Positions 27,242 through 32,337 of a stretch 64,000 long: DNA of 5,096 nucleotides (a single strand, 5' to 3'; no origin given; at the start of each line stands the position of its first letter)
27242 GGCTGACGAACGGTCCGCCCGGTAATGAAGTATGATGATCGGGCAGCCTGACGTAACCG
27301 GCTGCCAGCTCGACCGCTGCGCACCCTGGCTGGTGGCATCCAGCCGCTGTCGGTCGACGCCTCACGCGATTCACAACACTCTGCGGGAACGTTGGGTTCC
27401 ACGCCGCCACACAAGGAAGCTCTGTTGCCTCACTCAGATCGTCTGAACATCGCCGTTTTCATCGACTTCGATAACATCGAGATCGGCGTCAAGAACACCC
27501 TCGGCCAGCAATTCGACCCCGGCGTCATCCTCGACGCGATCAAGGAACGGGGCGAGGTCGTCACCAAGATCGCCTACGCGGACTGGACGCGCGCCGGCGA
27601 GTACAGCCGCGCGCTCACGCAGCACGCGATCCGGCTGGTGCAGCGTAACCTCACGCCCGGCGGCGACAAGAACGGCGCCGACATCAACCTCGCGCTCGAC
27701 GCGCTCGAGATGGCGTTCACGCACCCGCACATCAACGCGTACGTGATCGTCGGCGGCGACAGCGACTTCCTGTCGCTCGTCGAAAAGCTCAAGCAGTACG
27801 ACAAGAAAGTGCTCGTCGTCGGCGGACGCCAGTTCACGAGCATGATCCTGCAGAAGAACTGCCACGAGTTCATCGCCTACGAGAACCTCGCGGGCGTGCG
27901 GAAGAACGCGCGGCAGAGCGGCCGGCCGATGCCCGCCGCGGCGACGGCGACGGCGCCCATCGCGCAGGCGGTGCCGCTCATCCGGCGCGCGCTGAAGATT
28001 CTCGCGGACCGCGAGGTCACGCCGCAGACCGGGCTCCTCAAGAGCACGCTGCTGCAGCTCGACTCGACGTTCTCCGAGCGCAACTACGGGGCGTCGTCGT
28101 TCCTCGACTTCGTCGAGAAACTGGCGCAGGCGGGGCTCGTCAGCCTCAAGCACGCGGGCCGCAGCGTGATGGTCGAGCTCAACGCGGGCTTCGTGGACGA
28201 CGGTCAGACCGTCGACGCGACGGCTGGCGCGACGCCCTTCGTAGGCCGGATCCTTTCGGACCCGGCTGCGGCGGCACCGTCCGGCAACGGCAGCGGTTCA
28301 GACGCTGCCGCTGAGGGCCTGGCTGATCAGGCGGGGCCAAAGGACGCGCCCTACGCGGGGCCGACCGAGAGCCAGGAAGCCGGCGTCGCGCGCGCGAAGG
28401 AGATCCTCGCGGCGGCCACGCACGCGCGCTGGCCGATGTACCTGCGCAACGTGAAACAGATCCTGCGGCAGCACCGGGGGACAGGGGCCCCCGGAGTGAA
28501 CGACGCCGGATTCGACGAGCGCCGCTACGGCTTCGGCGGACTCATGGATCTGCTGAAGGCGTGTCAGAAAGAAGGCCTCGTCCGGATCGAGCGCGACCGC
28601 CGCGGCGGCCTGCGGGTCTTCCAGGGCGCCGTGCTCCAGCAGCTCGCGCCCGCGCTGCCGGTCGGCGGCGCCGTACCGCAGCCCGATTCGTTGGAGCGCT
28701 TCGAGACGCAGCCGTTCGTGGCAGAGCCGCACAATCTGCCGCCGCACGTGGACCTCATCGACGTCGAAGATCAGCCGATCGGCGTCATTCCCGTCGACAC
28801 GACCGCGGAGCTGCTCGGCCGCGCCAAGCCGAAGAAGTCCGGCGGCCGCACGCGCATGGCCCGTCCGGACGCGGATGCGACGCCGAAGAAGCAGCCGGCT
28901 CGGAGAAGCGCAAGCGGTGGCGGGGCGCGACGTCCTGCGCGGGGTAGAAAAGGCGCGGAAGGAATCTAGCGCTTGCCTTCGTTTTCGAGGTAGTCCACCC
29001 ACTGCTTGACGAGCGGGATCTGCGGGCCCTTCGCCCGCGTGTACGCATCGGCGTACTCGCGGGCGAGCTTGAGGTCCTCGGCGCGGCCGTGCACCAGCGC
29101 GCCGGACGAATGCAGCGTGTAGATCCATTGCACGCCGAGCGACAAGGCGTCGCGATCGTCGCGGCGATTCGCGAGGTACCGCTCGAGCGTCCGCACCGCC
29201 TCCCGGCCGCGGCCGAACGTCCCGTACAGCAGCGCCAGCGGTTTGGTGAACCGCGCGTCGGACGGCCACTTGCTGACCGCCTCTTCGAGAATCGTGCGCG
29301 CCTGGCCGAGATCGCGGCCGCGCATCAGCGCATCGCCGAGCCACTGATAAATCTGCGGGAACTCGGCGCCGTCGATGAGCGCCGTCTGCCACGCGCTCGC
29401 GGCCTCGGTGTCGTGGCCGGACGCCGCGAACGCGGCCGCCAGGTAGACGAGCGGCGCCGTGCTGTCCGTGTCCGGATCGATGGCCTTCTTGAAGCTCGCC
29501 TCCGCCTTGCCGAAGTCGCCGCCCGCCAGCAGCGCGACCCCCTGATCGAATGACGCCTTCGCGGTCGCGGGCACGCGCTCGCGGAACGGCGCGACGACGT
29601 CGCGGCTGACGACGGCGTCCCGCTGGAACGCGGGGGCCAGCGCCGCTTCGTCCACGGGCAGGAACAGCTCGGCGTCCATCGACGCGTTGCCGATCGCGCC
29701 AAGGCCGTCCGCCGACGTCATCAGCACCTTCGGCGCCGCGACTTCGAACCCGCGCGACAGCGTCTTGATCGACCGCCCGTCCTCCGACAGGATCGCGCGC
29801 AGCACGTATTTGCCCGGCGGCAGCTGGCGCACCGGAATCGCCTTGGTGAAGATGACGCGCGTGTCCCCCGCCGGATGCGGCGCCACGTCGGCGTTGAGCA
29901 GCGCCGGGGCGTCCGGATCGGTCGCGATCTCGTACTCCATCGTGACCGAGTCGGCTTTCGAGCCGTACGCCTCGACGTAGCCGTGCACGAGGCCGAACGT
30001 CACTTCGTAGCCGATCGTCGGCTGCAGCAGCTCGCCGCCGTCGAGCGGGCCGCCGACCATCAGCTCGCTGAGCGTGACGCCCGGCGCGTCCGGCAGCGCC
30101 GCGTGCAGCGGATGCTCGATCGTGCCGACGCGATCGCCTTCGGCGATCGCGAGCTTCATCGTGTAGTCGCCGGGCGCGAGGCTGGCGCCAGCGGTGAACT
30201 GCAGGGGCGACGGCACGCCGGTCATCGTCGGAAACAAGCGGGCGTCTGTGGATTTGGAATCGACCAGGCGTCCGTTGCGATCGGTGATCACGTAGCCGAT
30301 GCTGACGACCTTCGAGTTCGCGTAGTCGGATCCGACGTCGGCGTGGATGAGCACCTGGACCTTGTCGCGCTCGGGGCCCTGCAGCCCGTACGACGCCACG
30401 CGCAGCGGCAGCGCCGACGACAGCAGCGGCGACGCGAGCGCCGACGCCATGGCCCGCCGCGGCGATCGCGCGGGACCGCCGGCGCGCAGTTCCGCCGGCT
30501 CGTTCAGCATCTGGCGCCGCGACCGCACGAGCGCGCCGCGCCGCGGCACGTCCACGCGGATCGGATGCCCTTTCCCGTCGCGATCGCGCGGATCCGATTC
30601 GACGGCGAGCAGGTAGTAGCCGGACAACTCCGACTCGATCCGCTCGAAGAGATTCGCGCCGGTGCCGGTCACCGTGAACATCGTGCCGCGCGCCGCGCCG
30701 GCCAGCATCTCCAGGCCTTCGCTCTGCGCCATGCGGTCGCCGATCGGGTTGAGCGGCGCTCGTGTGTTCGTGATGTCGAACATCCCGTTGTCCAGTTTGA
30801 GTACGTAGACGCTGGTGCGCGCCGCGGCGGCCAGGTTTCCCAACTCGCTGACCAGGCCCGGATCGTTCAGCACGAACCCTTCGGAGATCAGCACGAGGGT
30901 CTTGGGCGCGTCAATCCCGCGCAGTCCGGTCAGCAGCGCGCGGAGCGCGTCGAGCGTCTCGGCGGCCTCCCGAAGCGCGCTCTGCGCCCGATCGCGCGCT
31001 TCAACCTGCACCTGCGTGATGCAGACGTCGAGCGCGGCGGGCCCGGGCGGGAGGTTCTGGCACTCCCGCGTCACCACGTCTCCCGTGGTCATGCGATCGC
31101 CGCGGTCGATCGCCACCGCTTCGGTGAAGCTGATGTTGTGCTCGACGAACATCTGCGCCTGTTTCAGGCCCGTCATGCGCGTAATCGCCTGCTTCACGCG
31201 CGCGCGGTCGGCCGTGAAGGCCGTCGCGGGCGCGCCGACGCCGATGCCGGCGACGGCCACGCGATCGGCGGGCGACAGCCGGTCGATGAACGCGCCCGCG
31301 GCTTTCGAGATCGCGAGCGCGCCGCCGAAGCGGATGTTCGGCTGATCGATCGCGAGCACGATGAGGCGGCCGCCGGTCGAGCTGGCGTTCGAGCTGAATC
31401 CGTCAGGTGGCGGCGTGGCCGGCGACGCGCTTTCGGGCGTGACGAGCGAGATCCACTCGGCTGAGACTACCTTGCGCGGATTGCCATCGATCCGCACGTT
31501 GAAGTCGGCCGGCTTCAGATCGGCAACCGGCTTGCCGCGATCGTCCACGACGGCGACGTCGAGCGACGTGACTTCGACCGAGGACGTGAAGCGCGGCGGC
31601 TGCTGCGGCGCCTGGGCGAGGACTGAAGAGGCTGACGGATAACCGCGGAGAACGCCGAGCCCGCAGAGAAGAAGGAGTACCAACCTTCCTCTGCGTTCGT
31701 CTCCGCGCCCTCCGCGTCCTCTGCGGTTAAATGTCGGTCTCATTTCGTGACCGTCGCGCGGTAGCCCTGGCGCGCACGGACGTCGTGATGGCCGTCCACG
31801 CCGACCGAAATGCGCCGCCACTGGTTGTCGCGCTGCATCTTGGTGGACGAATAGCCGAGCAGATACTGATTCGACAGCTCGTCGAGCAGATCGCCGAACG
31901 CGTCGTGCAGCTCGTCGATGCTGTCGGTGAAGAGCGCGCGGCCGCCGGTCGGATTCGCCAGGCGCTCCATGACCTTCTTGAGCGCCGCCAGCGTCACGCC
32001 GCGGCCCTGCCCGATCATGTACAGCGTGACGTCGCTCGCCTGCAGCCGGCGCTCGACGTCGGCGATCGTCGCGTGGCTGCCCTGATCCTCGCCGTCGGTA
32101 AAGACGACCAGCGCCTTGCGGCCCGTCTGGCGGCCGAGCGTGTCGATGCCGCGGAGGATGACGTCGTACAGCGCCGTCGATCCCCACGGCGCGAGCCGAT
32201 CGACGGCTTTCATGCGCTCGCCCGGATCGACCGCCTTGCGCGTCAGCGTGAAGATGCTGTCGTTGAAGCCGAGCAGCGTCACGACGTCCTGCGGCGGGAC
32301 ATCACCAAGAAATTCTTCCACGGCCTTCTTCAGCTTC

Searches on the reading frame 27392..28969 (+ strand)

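Call 39: search_protein_families(library=pfam, proteins=[window:27392-28969:+], max_evalue=0.00001)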
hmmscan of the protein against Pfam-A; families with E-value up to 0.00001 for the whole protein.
window:27392-28969:+ (525 aa): 2 families
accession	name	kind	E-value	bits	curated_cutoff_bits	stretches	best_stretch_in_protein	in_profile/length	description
PF01936.24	NYN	-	5.6e-31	108.4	24.2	1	19-163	1-144/145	NYN domain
PF12872.13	OST-HTH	-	6.1e-08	32.9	23.8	0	373-407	37-69/71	OST-HTH/LOTUS domain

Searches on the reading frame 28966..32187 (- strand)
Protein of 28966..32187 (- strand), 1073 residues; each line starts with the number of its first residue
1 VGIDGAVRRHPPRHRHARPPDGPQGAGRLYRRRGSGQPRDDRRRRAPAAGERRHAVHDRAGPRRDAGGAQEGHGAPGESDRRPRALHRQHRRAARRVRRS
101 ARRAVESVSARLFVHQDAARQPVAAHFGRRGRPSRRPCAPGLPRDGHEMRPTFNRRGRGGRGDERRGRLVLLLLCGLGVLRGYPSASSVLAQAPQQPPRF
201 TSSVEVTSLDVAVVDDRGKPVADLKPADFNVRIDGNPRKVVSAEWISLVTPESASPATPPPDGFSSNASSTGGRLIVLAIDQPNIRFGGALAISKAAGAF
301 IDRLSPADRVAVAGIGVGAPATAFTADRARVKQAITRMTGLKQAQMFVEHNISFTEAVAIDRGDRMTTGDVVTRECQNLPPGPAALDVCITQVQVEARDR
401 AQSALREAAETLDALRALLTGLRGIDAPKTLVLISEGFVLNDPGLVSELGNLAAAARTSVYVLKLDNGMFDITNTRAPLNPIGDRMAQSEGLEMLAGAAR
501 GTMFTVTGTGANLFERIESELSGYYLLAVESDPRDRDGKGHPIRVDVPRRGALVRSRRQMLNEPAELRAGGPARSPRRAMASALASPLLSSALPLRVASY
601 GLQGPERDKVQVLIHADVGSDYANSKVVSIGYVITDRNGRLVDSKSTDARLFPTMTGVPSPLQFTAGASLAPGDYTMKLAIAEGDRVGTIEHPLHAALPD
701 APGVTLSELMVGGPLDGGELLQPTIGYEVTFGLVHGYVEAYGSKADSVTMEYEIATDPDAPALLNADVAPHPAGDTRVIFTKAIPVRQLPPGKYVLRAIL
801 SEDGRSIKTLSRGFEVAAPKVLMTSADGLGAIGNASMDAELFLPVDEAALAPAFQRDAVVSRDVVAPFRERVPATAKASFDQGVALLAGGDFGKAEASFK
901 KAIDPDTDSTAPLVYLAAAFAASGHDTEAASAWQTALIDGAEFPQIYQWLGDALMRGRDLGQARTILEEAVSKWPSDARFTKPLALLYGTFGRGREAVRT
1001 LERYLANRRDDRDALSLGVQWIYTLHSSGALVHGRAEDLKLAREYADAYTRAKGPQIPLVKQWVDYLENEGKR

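Call 39: search_protein_families(library=pfam, proteins=[window:28966-32187:-], max_evalue=0.00001)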
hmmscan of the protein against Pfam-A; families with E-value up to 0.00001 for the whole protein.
window:28966-32187:- (1073 aa): 3 families
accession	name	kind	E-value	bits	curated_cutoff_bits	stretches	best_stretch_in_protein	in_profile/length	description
PF14559.12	TPR_19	-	1.3e-07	32.3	25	0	958-1017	5-64/68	Tetratricopeptide repeat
PF07719.23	TPR_2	-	1.6e-06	28.2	27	0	876-903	1-28/34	Tetratricopeptide repeat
PF13432.12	TPR_16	-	4.8e-06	27.4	32.7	0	868-907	23-62/65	Tetratricopeptide repeat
